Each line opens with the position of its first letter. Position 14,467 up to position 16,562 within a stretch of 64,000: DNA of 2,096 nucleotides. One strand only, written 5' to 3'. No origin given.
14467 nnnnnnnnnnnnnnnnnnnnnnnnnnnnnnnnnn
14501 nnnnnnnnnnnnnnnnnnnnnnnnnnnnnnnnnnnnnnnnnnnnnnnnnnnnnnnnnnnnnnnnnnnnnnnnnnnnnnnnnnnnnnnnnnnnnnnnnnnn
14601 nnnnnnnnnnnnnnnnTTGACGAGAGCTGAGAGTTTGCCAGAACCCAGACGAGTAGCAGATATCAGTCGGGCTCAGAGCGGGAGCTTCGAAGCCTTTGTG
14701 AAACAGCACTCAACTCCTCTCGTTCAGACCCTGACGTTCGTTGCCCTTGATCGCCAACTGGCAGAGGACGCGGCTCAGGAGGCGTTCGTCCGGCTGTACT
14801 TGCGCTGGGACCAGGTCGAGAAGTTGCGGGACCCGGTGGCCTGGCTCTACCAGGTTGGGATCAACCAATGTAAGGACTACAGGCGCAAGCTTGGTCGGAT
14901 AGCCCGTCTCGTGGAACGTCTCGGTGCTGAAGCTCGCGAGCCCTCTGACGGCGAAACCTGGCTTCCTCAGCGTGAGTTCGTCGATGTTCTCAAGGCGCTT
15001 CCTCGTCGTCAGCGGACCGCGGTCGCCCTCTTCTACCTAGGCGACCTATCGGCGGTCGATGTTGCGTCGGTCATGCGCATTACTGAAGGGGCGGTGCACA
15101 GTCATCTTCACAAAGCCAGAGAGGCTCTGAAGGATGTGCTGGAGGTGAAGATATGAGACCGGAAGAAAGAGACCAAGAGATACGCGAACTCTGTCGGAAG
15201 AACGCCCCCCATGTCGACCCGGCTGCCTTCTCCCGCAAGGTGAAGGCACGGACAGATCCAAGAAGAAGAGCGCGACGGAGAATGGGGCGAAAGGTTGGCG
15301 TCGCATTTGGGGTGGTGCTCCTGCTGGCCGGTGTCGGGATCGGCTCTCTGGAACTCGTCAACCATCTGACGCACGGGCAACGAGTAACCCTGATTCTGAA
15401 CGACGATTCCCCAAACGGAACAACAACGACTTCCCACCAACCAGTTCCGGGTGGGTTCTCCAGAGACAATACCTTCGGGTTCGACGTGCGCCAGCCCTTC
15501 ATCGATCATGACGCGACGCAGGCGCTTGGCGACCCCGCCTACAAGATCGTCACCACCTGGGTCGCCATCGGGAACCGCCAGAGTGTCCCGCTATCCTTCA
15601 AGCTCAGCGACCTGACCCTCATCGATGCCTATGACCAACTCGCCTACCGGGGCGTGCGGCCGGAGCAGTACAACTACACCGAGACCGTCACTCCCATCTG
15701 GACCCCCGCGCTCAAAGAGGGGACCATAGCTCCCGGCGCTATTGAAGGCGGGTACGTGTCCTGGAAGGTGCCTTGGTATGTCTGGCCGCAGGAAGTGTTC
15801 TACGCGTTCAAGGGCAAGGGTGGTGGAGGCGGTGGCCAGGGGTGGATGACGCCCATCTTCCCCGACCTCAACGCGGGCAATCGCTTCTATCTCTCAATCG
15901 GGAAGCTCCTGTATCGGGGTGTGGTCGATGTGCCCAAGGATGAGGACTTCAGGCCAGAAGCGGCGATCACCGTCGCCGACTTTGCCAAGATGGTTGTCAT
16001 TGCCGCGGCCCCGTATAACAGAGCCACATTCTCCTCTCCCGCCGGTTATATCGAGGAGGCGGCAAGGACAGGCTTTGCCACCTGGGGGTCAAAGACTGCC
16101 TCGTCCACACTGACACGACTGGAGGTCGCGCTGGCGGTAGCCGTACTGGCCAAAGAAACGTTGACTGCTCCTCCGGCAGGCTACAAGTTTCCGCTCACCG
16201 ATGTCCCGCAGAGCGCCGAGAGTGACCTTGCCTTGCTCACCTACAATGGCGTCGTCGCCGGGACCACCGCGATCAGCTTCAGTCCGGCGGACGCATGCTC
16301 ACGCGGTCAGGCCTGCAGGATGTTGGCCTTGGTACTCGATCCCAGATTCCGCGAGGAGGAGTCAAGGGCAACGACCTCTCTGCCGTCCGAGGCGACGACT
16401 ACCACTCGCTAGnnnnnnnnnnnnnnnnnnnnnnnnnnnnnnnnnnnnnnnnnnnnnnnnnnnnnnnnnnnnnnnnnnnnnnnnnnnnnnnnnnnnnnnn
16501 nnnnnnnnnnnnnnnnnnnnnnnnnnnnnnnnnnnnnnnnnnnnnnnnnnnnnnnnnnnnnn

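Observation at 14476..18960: Three paralogous ECF sigma / giant anti-sigma pairs with translational coupling; two sit as a tandem duplicate with duplicated upstream leaders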

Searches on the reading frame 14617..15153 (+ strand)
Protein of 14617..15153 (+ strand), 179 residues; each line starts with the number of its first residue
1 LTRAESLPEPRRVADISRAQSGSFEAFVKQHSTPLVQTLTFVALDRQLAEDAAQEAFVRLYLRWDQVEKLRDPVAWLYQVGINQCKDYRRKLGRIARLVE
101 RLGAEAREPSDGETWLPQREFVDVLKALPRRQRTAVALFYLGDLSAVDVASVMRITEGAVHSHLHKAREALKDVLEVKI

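Call 10: search_protein_families(library=pfam, proteins=[window:14617-15153:+], max_evalue=0.01)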
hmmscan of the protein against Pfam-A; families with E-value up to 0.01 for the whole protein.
window:14617-15153:+ (179 aa): 4 families
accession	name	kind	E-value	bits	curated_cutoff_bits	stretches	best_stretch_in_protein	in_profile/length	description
PF08281.18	Sigma70_r4_2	-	1.1e-12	47.8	25.7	1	119-171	2-54/54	Sigma-70, region 4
PF04542.20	Sigma70_r2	-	2.8e-11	43.5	24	1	28-94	2-70/71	Sigma-70 region 2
PF04545.22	Sigma70_r4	-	7.1e-09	35.5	24.1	1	124-172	1-49/50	Sigma-70, region 4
PF04297.20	UPF0122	-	0.00064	20.4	22.7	1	128-173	18-63/101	Putative helix-turn-helix protein, YlxM / p13 like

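Call 11: search_protein_families(library=ncbifam, proteins=[window:14617-15153:+], max_evalue=0.01)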
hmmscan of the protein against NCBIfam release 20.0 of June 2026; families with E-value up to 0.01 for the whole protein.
window:14617-15153:+ (179 aa): 91 families (the best 25 are shown)
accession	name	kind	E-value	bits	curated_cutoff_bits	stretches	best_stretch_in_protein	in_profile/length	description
TIGR02983.1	SigE-fam_strep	subfamily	7.6e-31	107.2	141.55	1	19-175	3-158/162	SigE family RNA polymerase sigma factor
NF004113.0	PRK05602.1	equivalog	4.6e-24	85.2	208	1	5-176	28-202/211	RNA polymerase sigma factor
NF006930.0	PRK09415.1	subfamily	2.2e-20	73.2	198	1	27-176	21-176/179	RNA polymerase factor sigma C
TIGR02989.1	Sig-70_gvs1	subfamily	5e-19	68.8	124.55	1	24-173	3-156/158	RNA polymerase sigma-70 factor, Rhodopirellula/Verrucomicrobium family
TIGR02954.1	Sig70_famx3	hypoth_equivalog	9.6e-19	67.7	188.5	1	17-177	11-169/170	RNA polymerase sigma-70 factor, TIGR02954 family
NF008891.0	PRK11924.1-5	subfamily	2.1e-18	67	259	1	39-178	20-166/171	RNA polymerase sigma factor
TIGR02937.1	sigma70-ECF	superfamily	7.3e-18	64.7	42.9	1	24-174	3-164/165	sigma-70 family RNA polymerase sigma factor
NF009171.0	PRK12518.1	equivalog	7.6e-18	65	208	1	13-176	18-185/191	RNA polymerase sigma factor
NF007223.0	PRK09641.1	equivalog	1.3e-17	64.3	209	1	11-176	7-185/187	RNA polymerase sigma factor SigW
NF007216.0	PRK09638.1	equivalog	3e-16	59.7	194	1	16-173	9-172/180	RNA polymerase sigma factor SigY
TIGR02950.1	SigM_subfam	subfamily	5.5e-16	58.8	147.95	1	25-175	3-158/159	RNA polymerase sigma factor, SigM family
TIGR02952.1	Sig70_famx2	equivalog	1.1e-15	57.9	206.45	1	20-174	6-169/170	ECF subfamily RNA polymerase sigma factor, BldN family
NF009176.0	PRK12524.1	equivalog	1.4e-15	57.6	264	1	40-176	44-185/196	RNA polymerase sigma factor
TIGR02948.1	SigW_bacill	equivalog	2e-15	57.4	243.1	1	11-174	7-183/187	RNA polymerase sigma factor SigW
NF058625.1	sigma_PG0214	equivalog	2.5e-15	56.6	130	1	23-175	5-161/170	GFO_1088 family ECF-type sigma factor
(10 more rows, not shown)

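Call 24: search_solved_structures(query=window:14617-15153:+, max_evalue=0.001)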
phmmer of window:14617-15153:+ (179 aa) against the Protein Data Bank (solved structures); distinct sequences matched with E-value up to 0.001: 17.
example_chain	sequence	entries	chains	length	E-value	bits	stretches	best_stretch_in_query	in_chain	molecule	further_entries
5wuq_A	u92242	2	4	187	7.8e-13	52.1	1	11-174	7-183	ECF RNA polymerase sigma factor SigW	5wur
6in7_B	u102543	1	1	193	7.6e-11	45.6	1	13-176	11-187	RNA polymerase sigma-H factor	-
8z6g_B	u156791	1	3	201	8.6e-11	45.4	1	13-176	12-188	RNA polymerase sigma factor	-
9m9d_F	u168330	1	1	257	1e-08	38.7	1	18-175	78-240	ECF RNA polymerase sigma factor SigE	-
9m9e_F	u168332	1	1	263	1.1e-08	38.6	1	18-175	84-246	ECF RNA polymerase sigma factor SigE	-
9m98_F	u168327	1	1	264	1.1e-08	38.6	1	18-175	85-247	ECF RNA polymerase sigma factor SigE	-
1or7_A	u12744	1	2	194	2.8e-08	37.3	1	23-174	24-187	RNA polymerase sigma-E factor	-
6jbq_F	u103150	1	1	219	3.4e-08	37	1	13-174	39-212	ECF RNA polymerase sigma-E factor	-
6dv9_F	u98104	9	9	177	4.8e-08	36.5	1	12-175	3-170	ECF RNA polymerase sigma factor SigL | RNA polymerase sigma factor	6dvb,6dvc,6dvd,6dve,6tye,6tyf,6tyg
6jhe_A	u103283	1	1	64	4e-06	30.3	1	126-175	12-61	ECF RNA polymerase sigma factor SigW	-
5uxx_A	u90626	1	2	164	5.9e-06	29.7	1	46-177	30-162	RNA polymerase sigma factor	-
4cxf_A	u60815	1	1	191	1.3e-05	28.6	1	18-176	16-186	RNA POLYMERASE SIGMA FACTOR CNRH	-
6jcy_F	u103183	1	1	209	2.8e-05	27.5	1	48-175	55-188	ECF RNA polymerase sigma factor SigH,ECF RNA polymerase sigma factor SigE,ECF RNA polymera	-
6dxo_A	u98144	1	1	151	3.9e-05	27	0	16-93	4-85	RNA polymerase ECF-subfamily sigma factor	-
5zx2_F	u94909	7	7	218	4.5e-05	26.8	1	48-175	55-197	ECF RNA polymerase sigma factor SigH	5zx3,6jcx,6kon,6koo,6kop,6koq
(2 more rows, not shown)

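Call 33: find_related_loci(query=A2, collection=genome_contigs, flank=6000)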
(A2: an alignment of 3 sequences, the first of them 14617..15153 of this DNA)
Query A2 (179 aa) in genome_contigs; peptide patterns used: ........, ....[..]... (x = any residue, [..] = any of these).
600 stretches matched a pattern (row limit reached: there are more); 306 encode a relative of the query (tblastn E <= 1e-3); the best 80 are kept; 80 distinct loci.
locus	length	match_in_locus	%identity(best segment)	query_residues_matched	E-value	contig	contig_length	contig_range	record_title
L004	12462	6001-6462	59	24-178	1e-57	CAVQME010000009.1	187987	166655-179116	MAG: uncultured Actinomycetes bacterium isolate MFD00032.bin.1.257 genome assembly, contig: contig_39575, whole genome s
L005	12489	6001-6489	50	19-178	3e-53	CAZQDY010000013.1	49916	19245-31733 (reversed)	MAG TPA_asm: uncultured Gaiellales bacterium isolate binchicken_co43_331 genome assembly, contig: NODE_908_length_49916_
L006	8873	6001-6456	34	24-176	3e-20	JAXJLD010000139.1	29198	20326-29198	MAG: Christensenellales bacterium isolate DOME_MAG_13948 13948_W0222_k141_79338, whole genome shotgun sequence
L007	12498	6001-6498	35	16-175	7e-19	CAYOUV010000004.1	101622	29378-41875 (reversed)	MAG TPA_asm: uncultured Anaerolineaceae bacterium isolate SRP214966_co3_42 genome assembly, contig: NODE_57_length_10162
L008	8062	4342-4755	38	23-167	4e-18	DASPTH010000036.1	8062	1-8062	MAG TPA_asm: Acidimicrobiia bacterium isolate SMAG_U12272 k141_587985, whole genome shotgun sequence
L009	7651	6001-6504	33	9-176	1e-17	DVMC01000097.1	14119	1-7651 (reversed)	MAG TPA_asm: Candidatus Limiplasma pullistercoris isolate ChiBcec15-2748 ChiBcec15__C64050_L14119_SRR6323154, whole geno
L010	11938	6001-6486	36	22-175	4e-17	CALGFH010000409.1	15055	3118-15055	MAG TPA_asm: uncultured actinobacterium isolate ERR671912_bin.21_CONCOCT_v1.1_MAG genome assembly, contig: ERZ1756298.35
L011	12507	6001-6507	32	16-177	1e-16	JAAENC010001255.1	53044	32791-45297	MAG: Chloroflexota bacterium isolate Bse_22 BseG_CONTIG3886350, whole genome shotgun sequence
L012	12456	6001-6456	28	24-176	1e-16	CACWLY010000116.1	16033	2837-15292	MAG: uncultured Clostridiales bacterium isolate RUG10700 genome assembly, contig: RUG10700_asm_116, whole genome shotgun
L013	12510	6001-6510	32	16-171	2e-16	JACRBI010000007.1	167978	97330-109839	MAG: Chloroflexi bacterium isolate NC_groundwater_1616_Pr3_B-0.1um_52_55 SR-2_scaffold_141_576635, whole genome shotgun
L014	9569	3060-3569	32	16-171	2e-16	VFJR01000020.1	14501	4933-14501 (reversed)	MAG: Anaerolineaceae bacterium isolate Bin_61_36 c_000002909683, whole genome shotgun sequence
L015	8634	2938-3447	31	16-171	2e-16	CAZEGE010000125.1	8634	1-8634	MAG TPA_asm: uncultured Anaerolinea sp. isolate ERP124720_co1_123 genome assembly, contig: NODE_9277_length_8634_cov_32.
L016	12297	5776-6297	28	13-176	2e-16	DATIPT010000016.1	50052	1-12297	MAG TPA_asm: Anaerolineales bacterium isolate SMAG_U15858 k141_174169, whole genome shotgun sequence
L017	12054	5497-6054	32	3-171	3e-16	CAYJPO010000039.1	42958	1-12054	MAG TPA_asm: uncultured Anaerolinea sp. isolate ERP124720_co1_191 genome assembly, contig: NODE_1234_length_42958_cov_36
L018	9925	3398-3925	32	16-176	4e-16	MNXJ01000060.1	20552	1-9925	MAG: Anaerolineae bacterium CG2_30_57_67 cg2_3.0_scaffold_2011_c, whole genome shotgun sequence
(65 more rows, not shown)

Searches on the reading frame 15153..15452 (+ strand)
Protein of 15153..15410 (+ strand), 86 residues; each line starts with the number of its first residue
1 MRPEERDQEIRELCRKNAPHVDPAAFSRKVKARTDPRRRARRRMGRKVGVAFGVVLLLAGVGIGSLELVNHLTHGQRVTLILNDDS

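Call 22: search_protein_families(library=pfam, proteins=[window:15153-15410:+], max_evalue=5)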
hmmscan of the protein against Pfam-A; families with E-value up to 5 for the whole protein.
window:15153-15410:+ (86 aa): 4 families
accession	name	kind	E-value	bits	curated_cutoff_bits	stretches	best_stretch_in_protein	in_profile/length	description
PF11239.13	DUF3040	-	0.0083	16.8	24.7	1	25-64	24-66/84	Protein of unknown function (DUF3040)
PF25587.1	Rv2743c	-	0.032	14.3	27.7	1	27-68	8-51/237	Rv2743c family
PF04210.18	MtrG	-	0.059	13.7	27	1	38-56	35-53/64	Tetrahydromethanopterin S-methyltransferase, subunit G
PF01040.23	UbiA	-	0.096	12.4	34.2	1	31-73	51-91/250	UbiA prenyltransferase family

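Call 49: find_homologous_proteins(query=A5, max_evalue=0.01)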
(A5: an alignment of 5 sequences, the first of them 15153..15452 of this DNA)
Query A5 (5 sequences) (100 aa, profile of the alignment): 3 proteins with E <= 0.01 among 8000 candidates.
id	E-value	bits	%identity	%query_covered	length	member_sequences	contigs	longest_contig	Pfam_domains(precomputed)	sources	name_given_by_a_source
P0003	3.0e-22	96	36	86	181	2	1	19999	-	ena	-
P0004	6.9e-11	60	28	36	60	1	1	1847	-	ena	-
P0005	1.3e-9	56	47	44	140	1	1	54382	-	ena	-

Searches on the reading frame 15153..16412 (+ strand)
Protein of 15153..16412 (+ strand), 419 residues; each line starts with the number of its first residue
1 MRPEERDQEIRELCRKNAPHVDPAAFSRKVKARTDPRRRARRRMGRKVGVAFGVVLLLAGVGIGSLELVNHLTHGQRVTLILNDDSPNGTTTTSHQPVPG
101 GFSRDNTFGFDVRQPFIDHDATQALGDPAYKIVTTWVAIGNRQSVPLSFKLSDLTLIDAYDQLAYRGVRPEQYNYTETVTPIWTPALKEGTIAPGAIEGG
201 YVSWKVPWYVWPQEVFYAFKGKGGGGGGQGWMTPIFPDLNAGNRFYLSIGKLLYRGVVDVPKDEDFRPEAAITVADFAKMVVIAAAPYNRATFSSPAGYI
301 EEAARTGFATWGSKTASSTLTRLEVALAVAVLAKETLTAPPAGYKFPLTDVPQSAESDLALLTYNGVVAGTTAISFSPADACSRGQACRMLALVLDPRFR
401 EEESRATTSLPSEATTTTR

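Call 10: search_protein_families(library=pfam, proteins=[window:15153-16409:+], max_evalue=0.01)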
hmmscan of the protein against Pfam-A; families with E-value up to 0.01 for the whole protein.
window:15153-16409:+ (419 aa): 1 family
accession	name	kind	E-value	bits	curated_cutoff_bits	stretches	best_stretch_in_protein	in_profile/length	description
PF00395.25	SLH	-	5.7e-08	33.1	20.8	1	348-388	2-44/44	S-layer homology domain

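Call 11: search_protein_families(library=ncbifam, proteins=[window:15153-16409:+], max_evalue=0.01)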
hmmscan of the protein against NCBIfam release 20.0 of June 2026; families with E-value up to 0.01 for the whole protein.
window:15153-16409:+ (419 aa): 0 families

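Call 23: find_encoding_contigs(protein=window:15153-16412:+, flank=3000, max_places=5)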
Protein window:15153-16412:+ (419 aa): 1 contig read that carries it; 1 place shown.
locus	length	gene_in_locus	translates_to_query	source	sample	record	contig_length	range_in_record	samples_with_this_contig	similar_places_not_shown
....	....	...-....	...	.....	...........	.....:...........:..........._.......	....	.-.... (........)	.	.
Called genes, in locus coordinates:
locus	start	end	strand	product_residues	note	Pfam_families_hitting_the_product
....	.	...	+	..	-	?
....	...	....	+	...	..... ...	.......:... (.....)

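Call 94: predict_structure(protein=window:15153-16409:+)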
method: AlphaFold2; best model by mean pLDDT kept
length: 419 residues; sequences in the alignment: 1
mean_pLDDT: 38.9   pTM: 0.24
mean pLDDT of the five models: 38.9, 30.0, 29.9, 29.5, 28.2
residues with pLDDT >= 90: 1; 70-90: 42; 50-70: 21; < 50: 355
segments of 3 or more residues with pLDDT < 50: 64-300, 302-419
pLDDT, mean of each block of 10 residues (from residue 1): 79 85 75 67 70 72 46 31 30 27 26 32 34 30 31 27 25 25 24 31 31 30 29 29 28 27 29 36 36 42 48 41 47 40 37 36 34 31 36 34 35 32
secondary structure, 60 per line:
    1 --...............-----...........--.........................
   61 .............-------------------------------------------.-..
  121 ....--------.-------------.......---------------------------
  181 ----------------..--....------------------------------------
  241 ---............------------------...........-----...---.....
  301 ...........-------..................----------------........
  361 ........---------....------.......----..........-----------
elements in order: H3-17 H23-33 H36-73 H119-124 E147-150 E201-204 H244-255 H274-284 H296-311 H319-336 H353-368 H378-381 H388-394 H399-408

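Call 105: list_cluster_members(proteins=[window:15153-16409:+, P0001, P0056])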
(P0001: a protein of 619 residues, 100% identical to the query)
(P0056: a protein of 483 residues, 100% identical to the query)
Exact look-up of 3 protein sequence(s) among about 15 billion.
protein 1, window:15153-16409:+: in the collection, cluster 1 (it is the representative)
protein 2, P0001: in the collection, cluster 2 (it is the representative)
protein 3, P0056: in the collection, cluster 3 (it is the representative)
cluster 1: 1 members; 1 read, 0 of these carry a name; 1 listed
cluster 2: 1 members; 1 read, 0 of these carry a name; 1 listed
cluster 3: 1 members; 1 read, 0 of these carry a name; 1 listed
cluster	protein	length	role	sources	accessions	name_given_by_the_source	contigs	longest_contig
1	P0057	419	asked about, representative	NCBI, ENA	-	-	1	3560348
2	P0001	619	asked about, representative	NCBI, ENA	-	-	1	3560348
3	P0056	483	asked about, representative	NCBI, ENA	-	-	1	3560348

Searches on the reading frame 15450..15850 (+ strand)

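Call 22: search_protein_families(library=pfam, proteins=[window:15450-15850:+], max_evalue=5)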
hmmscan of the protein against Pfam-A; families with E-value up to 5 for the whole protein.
window:15450-15850:+ (133 aa): 1 family
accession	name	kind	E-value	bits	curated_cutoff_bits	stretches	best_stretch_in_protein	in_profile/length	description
PF12111.13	PNPase_C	-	0.63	9.9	25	1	114-128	8-22/37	Polyribonucleotide phosphorylase C terminal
